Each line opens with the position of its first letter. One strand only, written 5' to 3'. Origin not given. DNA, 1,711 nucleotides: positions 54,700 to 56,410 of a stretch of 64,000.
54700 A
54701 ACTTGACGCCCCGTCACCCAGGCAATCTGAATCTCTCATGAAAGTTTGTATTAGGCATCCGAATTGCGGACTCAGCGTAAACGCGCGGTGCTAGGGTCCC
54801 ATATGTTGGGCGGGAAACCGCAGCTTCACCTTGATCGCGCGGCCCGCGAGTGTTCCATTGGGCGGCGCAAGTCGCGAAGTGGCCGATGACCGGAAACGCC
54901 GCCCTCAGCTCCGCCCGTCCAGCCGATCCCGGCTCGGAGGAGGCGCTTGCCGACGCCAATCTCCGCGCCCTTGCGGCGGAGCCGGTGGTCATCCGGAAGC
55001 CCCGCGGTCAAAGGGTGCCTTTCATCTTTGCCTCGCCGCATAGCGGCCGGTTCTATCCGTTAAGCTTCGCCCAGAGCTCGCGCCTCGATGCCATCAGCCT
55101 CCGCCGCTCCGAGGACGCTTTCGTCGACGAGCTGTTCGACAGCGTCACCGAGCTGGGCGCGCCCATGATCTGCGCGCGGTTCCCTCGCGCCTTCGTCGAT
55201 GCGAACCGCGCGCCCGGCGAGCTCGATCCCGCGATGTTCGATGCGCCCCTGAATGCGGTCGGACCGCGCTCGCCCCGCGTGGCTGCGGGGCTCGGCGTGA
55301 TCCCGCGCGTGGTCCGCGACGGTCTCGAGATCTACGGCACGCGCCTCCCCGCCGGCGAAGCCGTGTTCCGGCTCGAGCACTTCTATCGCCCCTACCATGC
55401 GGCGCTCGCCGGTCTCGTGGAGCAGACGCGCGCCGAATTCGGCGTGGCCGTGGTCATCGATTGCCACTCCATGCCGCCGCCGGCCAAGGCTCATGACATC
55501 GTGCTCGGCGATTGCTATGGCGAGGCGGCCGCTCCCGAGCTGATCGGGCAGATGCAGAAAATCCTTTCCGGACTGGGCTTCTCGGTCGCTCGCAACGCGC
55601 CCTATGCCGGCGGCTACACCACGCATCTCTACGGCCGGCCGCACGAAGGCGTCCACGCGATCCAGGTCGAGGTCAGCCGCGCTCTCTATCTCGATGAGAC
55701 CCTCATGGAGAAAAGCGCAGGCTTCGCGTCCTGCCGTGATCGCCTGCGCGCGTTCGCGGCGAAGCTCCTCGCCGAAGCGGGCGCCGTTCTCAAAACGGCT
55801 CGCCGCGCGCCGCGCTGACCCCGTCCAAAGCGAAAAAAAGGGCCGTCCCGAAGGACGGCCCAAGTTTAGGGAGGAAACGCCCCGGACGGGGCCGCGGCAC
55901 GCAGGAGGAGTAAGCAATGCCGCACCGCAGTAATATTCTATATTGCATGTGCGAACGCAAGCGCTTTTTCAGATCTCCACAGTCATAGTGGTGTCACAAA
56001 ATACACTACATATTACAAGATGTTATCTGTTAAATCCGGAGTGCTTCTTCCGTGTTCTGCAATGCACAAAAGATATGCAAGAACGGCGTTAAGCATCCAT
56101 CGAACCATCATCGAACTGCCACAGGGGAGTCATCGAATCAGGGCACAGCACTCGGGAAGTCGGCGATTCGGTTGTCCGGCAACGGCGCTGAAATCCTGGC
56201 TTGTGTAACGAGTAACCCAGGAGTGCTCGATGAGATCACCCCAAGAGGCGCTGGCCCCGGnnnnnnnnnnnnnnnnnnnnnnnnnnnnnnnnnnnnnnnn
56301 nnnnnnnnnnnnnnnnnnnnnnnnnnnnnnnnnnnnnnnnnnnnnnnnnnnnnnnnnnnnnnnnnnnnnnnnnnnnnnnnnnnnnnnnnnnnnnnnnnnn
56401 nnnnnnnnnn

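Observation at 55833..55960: Minus-strand small RNA candidate (a gene type the ORF track cannot show) with two anti-Shine-Dalgarno motifs, between the N-formylglutamate amidohydrolase gene and plcP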

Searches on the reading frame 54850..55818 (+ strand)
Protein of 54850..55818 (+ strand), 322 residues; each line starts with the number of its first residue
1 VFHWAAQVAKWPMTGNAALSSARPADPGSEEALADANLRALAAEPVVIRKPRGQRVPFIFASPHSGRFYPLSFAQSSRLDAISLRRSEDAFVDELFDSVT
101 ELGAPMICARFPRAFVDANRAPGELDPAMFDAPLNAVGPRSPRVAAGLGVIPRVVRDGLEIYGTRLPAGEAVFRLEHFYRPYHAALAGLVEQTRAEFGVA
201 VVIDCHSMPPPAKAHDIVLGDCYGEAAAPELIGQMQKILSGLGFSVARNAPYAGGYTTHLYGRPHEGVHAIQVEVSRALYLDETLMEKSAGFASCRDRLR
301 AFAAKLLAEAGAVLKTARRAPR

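Call 8: search_protein_families(library=pfam, proteins=[window:54850-55818:+])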
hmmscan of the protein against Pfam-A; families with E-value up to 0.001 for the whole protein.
window:54850-55818:+ (322 aa): 1 family
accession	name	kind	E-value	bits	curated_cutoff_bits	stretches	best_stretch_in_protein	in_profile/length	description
PF05013.17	FGase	-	6.1e-70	236.2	28.9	1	57-281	2-219/219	N-formylglutamate amidohydrolase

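Call 16: find_related_loci(query=window:54997-55815:+, collection=genome_contigs, flank=3000)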
Query window:54997-55815:+ (273 aa) in genome_contigs; peptide patterns used: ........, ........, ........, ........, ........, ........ (x = any residue, [..] = any of these).
599 stretches matched a pattern (row limit reached: there are more); 554 encode a relative of the query (tblastn E <= 1e-3); the best 80 are kept; 80 distinct loci.
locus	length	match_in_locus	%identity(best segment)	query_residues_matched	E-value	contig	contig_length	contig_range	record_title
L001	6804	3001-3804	69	2-270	5e-124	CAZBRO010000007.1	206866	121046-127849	MAG TPA_asm: uncultured Bordetella sp. isolate binchicken_co50_194 genome assembly, contig: NODE_29_length_206866_cov_17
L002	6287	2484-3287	70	2-270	3e-124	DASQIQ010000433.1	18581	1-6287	MAG TPA_asm: Micropepsaceae bacterium isolate SMAG_U11863 k141_942835, whole genome shotgun sequence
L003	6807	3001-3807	69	1-270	2e-120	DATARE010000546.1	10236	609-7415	MAG TPA_asm: Micropepsaceae bacterium isolate SMAG_U5485 k141_5316692, whole genome shotgun sequence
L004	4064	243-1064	59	1-272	1e-99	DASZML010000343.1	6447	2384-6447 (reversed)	MAG TPA_asm: Rhizomicrobium sp. isolate SMAG_U5890 k141_3829591, whole genome shotgun sequence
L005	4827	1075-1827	63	1-250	3e-99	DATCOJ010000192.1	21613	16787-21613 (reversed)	MAG TPA_asm: Rhizomicrobium sp. isolate SMAG_U7198 k141_80990, whole genome shotgun sequence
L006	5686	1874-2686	63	1-270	4e-99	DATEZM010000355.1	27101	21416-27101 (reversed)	MAG TPA_asm: Rhizomicrobium sp. isolate SMAG_U8474 k141_230163, whole genome shotgun sequence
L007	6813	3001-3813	61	1-270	8e-99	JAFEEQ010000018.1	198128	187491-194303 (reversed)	MAG: Proteobacteria bacterium isolate SZAS CTRL-33 CK_MAG-29__18__length-198128, whole genome shotgun sequence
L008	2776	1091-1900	59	1-269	2e-100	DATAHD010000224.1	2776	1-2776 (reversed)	MAG TPA_asm: Rhizomicrobium sp. isolate SMAG_U6846 k141_3559219, whole genome shotgun sequence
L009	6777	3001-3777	62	2-259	5e-97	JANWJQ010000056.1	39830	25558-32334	MAG: Rhizomicrobium sp. isolate CRAIB_MAG71 c_000000026025, whole genome shotgun sequence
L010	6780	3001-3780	61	1-259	7e-97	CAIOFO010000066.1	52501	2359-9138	MAG: uncultured Alphaproteobacteria bacterium isolate MJ-time_bin-1772 genome assembly, contig: bin-1772:066/160, whole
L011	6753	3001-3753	61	1-250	6e-96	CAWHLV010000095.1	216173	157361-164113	MAG: uncultured Alphaproteobacteria bacterium isolate MFD04780.bin.2.111 genome assembly, contig: contig_8048, whole gen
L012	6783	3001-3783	59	1-260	1e-95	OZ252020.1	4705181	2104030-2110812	MAG: Micropepsaceae bacterium isolate 538059a7-acac-4e6d-9530-fab91652936d genome assembly, chromosome: 1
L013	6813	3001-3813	61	1-270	7e-96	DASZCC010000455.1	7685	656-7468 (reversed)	MAG TPA_asm: Rhizomicrobium sp. isolate SMAG_U6432 k141_19781, whole genome shotgun sequence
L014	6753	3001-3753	62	1-250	1e-95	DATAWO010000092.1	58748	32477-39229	MAG TPA_asm: Rhizomicrobium sp. isolate SMAG_U5627 k141_1942407, whole genome shotgun sequence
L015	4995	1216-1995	60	1-259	2e-95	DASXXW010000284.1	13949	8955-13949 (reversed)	MAG TPA_asm: Rhizomicrobium sp. isolate SMAG_U4808 k141_1706006, whole genome shotgun sequence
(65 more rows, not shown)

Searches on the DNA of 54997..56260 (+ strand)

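Call 37: search_rna_families(sources=[L001, L002, L003, L006, L011, L041, L059, L064, L073, L076, L109, L125, L137, L142, L143, L145, L098, L127, L149, L172], threshold=gathering)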
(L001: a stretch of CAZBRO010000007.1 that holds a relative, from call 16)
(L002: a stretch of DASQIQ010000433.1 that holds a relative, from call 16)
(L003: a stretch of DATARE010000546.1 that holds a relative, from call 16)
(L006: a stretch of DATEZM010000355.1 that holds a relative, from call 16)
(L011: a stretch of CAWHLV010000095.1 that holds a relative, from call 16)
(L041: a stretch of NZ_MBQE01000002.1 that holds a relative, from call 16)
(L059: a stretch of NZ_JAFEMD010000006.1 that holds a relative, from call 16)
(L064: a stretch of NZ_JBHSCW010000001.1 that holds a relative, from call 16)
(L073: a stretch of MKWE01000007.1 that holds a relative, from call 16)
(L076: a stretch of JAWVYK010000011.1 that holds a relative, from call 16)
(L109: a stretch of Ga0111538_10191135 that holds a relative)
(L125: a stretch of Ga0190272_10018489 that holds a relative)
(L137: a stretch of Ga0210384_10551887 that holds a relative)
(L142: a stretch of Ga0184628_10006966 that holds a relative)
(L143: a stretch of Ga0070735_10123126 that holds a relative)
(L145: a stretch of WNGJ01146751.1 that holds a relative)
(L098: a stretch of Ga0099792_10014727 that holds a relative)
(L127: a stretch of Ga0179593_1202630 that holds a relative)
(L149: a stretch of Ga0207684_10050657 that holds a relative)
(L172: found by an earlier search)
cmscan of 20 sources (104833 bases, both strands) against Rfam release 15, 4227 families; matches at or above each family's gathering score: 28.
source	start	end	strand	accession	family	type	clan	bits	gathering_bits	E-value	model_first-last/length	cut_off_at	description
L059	3864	3938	-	RF00519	suhB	Gene; sRNA;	CL00108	71.2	41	1.7e-12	1-77/77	no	Makes More Granules Regulator RNA (mmgR)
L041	2081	2152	-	RF00005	tRNA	Gene; tRNA;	CL00001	68.8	29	1.1e-12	1-71/71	no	tRNA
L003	2246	2317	-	RF00005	tRNA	Gene; tRNA;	CL00001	68.3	29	1.5e-12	1-71/71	no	tRNA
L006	329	400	-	RF00005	tRNA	Gene; tRNA;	CL00001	68.3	29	1.5e-12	1-71/71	no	tRNA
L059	2260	2331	-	RF00005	tRNA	Gene; tRNA;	CL00001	67.6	29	2.4e-12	1-71/71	no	tRNA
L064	2095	2166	-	RF00005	tRNA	Gene; tRNA;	CL00001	67.5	29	2.5e-12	1-71/71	no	tRNA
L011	1410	1481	-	RF00005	tRNA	Gene; tRNA;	CL00001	67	29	3.4e-12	1-71/71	no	tRNA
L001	2190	2261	-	RF00005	tRNA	Gene; tRNA;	CL00001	66.6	29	4.6e-12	1-71/71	no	tRNA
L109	2518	2589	+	RF00005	tRNA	Gene; tRNA;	CL00001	66.6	29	4.6e-12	1-71/71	no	tRNA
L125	1398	1469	-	RF00005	tRNA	Gene; tRNA;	CL00001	66.6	29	4.6e-12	1-71/71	no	tRNA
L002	1566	1637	-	RF00005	tRNA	Gene; tRNA;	CL00001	65.3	29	1e-11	1-71/71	no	tRNA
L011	4384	4455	-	RF00519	suhB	Gene; sRNA;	CL00108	64.2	41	1.1e-10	1-77/77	no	Makes More Granules Regulator RNA (mmgR)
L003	3824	3897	-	RF00519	suhB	Gene; sRNA;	CL00108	63.9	41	1.2e-10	1-77/77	no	Makes More Granules Regulator RNA (mmgR)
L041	3907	3983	-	RF00519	suhB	Gene; sRNA;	CL00108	63.6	41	1.5e-10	1-77/77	no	Makes More Granules Regulator RNA (mmgR)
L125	3054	3128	-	RF00519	suhB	Gene; sRNA;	CL00108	63.6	41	1.5e-10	1-77/77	no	Makes More Granules Regulator RNA (mmgR)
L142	3834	3908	+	RF00519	suhB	Gene; sRNA;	CL00108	62.2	41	3.3e-10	1-77/77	no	Makes More Granules Regulator RNA (mmgR)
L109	182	256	+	RF00519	suhB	Gene; sRNA;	CL00108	57.6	41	5e-09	1-77/77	no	Makes More Granules Regulator RNA (mmgR)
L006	2706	2778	-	RF00519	suhB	Gene; sRNA;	CL00108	56.7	41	8.5e-09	1-77/77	no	Makes More Granules Regulator RNA (mmgR)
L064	3873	3952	-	RF00519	suhB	Gene; sRNA;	CL00108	54.3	41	3.5e-08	1-77/77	no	Makes More Granules Regulator RNA (mmgR)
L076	1674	1750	-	RF00519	suhB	Gene; sRNA;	CL00108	54.1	41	3.8e-08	1-77/77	no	Makes More Granules Regulator RNA (mmgR)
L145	1506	1580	+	RF00519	suhB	Gene; sRNA;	CL00108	53.4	41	6e-08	1-77/77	no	Makes More Granules Regulator RNA (mmgR)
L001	3831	3903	-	RF00519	suhB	Gene; sRNA;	CL00108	53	41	7.4e-08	1-77/77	no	Makes More Granules Regulator RNA (mmgR)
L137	379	454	-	RF00519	suhB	Gene; sRNA;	CL00108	52.2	41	1.2e-07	1-77/77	no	Makes More Granules Regulator RNA (mmgR)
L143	1212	1286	+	RF00519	suhB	Gene; sRNA;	CL00108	52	41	1.3e-07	1-77/77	no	Makes More Granules Regulator RNA (mmgR)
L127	1932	2009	+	RF00519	suhB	Gene; sRNA;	CL00108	51.7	41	1.6e-07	1-77/77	no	Makes More Granules Regulator RNA (mmgR)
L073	3837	3909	-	RF00519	suhB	Gene; sRNA;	CL00108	49.8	41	4.8e-07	1-77/77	no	Makes More Granules Regulator RNA (mmgR)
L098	2507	2585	-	RF00519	suhB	Gene; sRNA;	CL00108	47.9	41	1.5e-06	1-77/77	no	Makes More Granules Regulator RNA (mmgR)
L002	3322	3393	-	RF00519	suhB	Gene; sRNA;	CL00108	47.4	41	2e-06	1-77/77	no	Makes More Granules Regulator RNA (mmgR)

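Call 50: search_rna_families(source=window, start=55780, end=56260, threshold=evalue, max_evalue=5)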
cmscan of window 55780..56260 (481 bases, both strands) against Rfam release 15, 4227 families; matches with E-value up to 5: 12.
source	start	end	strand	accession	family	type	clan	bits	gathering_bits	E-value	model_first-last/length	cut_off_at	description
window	55825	55899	-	RF00519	suhB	Gene; sRNA;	CL00108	63.3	41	7.9e-13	1-77/77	no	Makes More Granules Regulator RNA (mmgR)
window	55833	55891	-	RF02651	SorY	Gene; sRNA;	-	34.4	111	2.6e-05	1-83/83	no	Singlet oxygen resistance RNA Y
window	55833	55879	-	RF02278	Betaproteobacteria_toxic_sRNA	Gene; sRNA;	-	25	50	0.0067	1-64/64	no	Betaproteobacteria toxic small RNA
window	55833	55878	-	RF01489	sbrA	Gene; sRNA;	-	23.6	45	0.014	1-71/71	no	Listeria sRNA sbrA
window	55833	55963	-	RF02356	BjrC1505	Gene; sRNA;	-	20.4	50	0.14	1-140/140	no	Alphaproteobacterial sRNA BjrC1505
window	55833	55892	-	RF02837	anti-hemB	Gene; sRNA;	-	19.8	49.5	0.028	1-81/81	no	Burkholderia RNA 7 (anti-hemB)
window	55824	55899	-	RF01773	rpsL_pseudo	Cis-reg; leader;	-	18.3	70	0.2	1-128/128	no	Pseudomonas rpsL leader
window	55833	55929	-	RF00057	RyhB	Gene; sRNA;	-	17.9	55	0.98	1-67/67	no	RyhB RNA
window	55836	55936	-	RF02552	RcsR1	Gene; sRNA;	-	17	60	0.59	1-96/96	no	RcsR1 sRNA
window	55810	55860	-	RF02401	ClpQY_promoter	Cis-reg;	-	15.1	42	0.75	1-57/57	no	ClpQY promoter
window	55815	55845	+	RF01100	PK-BYV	Cis-reg;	-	13.5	50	4.4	1-40/40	no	3'-terminal pseudoknot in BYV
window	55844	55882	-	RF01716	PhotoRC-I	Cis-reg;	-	11.5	45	2.8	1-44/44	no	PhotoRC-I RNA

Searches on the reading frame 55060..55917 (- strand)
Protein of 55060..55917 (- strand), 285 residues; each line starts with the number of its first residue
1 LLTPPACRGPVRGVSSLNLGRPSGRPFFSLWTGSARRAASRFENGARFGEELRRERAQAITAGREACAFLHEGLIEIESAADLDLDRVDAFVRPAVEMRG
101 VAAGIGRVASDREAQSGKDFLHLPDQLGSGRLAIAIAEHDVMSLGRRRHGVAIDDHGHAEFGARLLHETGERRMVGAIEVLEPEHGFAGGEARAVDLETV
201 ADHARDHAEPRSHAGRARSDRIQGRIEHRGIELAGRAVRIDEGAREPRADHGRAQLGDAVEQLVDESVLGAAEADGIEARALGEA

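Call 8: search_protein_families(library=pfam, proteins=[window:55060-55917:-])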
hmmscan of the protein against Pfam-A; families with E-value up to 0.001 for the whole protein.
window:55060-55917:- (285 aa): 0 families
